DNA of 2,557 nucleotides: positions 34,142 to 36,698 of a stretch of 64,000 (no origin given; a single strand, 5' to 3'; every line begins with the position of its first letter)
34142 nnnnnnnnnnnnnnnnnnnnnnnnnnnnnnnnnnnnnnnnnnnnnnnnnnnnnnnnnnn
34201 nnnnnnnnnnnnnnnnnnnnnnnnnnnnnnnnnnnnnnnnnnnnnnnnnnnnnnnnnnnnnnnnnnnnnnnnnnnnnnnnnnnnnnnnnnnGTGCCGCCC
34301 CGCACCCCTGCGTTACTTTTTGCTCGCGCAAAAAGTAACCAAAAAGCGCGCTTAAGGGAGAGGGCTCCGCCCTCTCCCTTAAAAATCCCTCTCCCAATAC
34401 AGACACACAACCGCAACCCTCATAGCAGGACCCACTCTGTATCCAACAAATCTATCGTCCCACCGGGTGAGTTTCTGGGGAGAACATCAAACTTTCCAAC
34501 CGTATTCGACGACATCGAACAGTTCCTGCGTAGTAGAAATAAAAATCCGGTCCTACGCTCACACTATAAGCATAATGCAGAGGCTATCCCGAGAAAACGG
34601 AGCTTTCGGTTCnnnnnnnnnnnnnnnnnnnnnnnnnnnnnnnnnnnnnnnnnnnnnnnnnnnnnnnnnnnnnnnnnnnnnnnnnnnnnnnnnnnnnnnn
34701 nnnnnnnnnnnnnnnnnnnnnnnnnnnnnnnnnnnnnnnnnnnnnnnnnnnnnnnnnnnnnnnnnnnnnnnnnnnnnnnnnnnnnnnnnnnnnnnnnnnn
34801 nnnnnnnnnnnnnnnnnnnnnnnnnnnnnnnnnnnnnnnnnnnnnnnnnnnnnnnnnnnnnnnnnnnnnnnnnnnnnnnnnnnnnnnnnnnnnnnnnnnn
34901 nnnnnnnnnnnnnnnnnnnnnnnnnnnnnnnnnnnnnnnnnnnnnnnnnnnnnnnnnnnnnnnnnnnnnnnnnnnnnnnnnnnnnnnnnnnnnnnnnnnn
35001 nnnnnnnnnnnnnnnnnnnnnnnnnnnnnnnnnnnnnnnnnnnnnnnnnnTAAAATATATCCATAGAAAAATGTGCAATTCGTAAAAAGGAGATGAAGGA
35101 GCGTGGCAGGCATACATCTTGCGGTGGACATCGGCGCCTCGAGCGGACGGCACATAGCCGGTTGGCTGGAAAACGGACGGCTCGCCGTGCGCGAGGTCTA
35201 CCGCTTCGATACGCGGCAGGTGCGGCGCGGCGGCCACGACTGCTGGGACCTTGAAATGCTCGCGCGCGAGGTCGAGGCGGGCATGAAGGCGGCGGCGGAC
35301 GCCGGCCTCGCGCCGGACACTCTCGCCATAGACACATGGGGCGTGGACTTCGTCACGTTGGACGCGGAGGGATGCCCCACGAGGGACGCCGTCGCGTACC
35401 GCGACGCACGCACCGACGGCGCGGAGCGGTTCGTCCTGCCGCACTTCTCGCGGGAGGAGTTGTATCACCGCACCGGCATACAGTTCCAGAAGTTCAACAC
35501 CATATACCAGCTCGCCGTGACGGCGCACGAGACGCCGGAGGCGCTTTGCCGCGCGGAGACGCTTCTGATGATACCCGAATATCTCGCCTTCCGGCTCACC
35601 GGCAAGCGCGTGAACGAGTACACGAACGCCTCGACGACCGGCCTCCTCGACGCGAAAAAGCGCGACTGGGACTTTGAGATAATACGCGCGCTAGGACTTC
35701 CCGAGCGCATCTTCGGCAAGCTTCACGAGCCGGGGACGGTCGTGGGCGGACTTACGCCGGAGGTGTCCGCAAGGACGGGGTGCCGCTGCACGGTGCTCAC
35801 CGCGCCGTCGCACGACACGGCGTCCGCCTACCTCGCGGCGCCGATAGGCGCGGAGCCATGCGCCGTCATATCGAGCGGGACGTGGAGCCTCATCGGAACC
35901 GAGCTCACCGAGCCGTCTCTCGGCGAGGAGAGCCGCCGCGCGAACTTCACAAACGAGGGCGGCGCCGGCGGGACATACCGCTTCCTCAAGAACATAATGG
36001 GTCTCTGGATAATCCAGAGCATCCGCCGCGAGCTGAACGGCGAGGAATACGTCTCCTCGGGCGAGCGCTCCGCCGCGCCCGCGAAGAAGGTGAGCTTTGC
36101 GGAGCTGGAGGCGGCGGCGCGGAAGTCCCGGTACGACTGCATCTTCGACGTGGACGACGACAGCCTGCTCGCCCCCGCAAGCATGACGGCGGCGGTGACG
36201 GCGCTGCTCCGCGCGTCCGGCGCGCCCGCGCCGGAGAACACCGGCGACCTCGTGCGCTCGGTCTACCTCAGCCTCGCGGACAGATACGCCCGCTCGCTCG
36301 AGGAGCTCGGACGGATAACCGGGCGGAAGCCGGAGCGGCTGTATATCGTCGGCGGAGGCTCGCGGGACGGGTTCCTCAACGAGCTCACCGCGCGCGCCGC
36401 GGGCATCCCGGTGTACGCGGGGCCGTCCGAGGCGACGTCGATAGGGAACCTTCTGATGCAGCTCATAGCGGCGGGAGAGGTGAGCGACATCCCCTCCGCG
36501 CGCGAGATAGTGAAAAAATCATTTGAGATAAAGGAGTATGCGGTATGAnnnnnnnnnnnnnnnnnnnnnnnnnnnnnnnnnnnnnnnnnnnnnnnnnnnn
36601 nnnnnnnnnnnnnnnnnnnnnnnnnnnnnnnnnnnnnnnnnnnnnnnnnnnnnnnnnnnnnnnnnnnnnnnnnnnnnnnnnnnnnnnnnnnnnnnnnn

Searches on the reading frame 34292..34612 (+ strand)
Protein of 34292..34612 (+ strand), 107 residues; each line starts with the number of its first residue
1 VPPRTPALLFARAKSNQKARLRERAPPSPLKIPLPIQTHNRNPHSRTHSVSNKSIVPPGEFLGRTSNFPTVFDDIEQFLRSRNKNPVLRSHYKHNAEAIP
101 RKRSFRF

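Call 52: find_homologous_proteins(query=window:34292-34612:+, max_evalue=0.01)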
Query window:34292-34612:+: 1 candidates shared short words with the query, none scored E <= 0.01.
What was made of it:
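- No homolog of a copy B ORF translation running from the left end through the conserved block, among 5.8 billion proteins (call 52). No protein homolog for the translated copy B ORF (call 52).
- Tried and rejected: Translating a copy B ORF (34292-34612, spanning the left end and the conserved block) and searching 5.8 billion proteins, to fish for mis-called genes on homologous elements (call 52).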

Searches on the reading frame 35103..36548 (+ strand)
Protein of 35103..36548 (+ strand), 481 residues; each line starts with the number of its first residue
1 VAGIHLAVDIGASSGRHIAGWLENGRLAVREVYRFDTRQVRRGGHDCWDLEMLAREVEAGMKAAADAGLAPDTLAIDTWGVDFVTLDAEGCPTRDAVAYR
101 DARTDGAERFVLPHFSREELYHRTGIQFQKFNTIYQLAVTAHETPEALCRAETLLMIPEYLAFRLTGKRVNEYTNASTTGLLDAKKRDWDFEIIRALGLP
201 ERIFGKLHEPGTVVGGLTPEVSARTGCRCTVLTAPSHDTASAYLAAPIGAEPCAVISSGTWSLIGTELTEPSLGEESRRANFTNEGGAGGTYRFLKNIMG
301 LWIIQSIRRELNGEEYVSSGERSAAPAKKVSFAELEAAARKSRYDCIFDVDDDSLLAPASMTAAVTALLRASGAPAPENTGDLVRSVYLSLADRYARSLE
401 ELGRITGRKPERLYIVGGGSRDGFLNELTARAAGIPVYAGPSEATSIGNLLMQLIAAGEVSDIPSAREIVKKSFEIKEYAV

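Call 10: search_protein_families(library=pfam, proteins=[window:35103-36548:+])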
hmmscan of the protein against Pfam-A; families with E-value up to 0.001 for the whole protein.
window:35103-36548:+ (481 aa): 2 families
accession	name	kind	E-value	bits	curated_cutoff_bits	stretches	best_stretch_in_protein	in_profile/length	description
PF00370.27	FGGY_N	-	2.2e-30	106.5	28.8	1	5-244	2-244/245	FGGY family of carbohydrate kinases, N-terminal domain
PF02782.22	FGGY_C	-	4.7e-29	102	27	1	254-457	1-198/198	FGGY family of carbohydrate kinases, C-terminal domain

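Call 58: find_encoding_contigs(protein=window:35103-36548:+, flank=3000, max_places=8)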
Protein window:35103-36548:+ (481 aa): 7 contigs read that carry it; 4 places shown.
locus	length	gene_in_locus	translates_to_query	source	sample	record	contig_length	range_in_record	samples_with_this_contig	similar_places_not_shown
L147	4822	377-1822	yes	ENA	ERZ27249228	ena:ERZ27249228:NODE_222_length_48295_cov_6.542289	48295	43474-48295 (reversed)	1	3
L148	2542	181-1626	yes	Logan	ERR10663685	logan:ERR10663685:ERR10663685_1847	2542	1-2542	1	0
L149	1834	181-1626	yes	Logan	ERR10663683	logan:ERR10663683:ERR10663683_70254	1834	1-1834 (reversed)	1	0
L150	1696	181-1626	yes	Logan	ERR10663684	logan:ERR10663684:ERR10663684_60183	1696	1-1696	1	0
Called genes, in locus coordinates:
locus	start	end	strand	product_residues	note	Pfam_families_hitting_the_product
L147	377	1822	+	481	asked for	PF00370:FGGY_N, PF02782:FGGY_C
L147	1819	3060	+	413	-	PF06134:RhaA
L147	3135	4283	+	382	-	PF00465:Fe-ADH, PF13685:Fe-ADH_2, PF25137:ADH_Fe_C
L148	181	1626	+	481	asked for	PF00370:FGGY_N, PF02782:FGGY_C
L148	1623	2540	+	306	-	?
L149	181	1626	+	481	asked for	PF00370:FGGY_N, PF02782:FGGY_C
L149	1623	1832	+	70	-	?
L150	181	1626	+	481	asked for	PF00370:FGGY_N, PF02782:FGGY_C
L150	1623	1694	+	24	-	?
